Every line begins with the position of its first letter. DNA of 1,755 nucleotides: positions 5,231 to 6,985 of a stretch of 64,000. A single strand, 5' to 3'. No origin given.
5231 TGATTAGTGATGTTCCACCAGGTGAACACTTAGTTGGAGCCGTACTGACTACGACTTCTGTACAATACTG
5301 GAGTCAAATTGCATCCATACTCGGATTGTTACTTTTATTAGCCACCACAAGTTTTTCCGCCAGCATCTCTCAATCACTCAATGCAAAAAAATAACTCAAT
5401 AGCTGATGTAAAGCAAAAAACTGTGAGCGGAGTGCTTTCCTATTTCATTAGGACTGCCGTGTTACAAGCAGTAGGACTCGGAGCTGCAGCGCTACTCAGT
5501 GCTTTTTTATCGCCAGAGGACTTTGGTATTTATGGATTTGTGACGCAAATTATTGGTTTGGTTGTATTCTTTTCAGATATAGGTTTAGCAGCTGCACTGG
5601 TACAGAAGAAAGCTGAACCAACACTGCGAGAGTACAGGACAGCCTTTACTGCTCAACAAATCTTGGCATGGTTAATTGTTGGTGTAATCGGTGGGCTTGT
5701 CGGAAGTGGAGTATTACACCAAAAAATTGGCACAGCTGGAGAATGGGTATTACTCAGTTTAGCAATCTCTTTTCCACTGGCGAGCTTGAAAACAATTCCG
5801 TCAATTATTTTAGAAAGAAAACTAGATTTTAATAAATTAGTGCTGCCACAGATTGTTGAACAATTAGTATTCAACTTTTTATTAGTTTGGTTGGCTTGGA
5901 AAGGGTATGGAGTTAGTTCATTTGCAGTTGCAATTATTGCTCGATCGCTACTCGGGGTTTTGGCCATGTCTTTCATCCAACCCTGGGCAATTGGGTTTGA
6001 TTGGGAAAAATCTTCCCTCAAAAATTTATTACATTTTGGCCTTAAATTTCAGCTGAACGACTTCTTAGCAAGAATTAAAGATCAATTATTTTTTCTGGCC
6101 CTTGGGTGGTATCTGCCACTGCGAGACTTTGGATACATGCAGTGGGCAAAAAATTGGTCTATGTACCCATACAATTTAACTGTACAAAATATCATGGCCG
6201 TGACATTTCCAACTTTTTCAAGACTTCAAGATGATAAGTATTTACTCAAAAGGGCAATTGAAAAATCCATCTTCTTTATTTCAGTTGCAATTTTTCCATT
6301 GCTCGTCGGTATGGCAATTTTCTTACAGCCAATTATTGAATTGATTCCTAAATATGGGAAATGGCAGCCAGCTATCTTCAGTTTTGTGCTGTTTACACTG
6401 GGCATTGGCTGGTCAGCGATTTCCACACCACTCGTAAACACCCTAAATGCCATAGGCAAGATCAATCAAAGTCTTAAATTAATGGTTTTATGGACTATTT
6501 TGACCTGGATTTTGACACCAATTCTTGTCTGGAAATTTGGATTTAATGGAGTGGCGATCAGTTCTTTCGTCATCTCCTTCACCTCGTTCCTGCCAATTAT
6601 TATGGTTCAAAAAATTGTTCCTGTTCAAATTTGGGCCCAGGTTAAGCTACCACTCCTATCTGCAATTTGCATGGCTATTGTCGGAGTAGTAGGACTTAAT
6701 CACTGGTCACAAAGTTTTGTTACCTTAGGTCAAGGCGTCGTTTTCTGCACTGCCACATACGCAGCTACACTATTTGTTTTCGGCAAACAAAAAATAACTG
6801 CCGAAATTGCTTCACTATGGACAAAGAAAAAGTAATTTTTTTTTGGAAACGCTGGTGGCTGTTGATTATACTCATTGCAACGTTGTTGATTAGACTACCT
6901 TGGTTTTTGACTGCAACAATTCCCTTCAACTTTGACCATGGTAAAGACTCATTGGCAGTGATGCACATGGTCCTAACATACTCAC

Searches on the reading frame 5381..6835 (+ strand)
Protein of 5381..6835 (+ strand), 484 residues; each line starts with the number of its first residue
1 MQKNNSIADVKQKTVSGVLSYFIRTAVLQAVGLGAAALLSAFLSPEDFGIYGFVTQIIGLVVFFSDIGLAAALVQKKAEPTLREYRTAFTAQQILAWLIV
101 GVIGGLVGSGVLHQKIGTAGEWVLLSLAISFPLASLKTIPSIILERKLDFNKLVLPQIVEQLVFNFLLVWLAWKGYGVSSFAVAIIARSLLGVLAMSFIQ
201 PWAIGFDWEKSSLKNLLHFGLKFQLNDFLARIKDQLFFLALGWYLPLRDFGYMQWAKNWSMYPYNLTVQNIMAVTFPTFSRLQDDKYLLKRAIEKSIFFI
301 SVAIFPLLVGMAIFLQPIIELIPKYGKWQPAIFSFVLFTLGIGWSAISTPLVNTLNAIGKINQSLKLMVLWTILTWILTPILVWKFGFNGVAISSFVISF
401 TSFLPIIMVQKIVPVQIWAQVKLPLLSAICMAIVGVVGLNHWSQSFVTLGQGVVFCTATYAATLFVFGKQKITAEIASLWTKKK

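Call 15: search_protein_families(library=pfam, proteins=[window:5381-6835:+], max_evalue=0.0001)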
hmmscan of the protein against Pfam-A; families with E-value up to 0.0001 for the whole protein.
window:5381-6835:+ (484 aa): 2 families
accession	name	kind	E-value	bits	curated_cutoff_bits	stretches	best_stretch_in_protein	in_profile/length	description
PF13440.11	Polysacc_synt_3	-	4.4e-51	174.3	23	1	39-322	2-283/293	Polysaccharide biosynthesis protein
PF01943.22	Polysacc_synt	-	2.7e-17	63.6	28.2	1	17-283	4-274/274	Polysaccharide biosynthesis protein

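Call 68: search_protein_families(library=ncbifam, proteins=[window:5381-6835:+], max_evalue=1e-10)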
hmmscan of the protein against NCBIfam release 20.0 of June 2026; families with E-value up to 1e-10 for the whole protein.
window:5381-6835:+ (484 aa): 3 families
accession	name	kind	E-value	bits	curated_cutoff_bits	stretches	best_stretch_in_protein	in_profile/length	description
NF007773.0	PRK10459.1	equivalog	4.2e-29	101.9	273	1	10-479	3-478/492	MOP flippase family protein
NF058658.1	Oglyco_Wzx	exception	1.4e-25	90.2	720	1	10-476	6-471/478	O-glycosylation flippase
NF047674.1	TeichurnBiosyTuaB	equivalog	9.9e-17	61.1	580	1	9-437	3-434/469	teichuronic acid biosynthesis protein TuaB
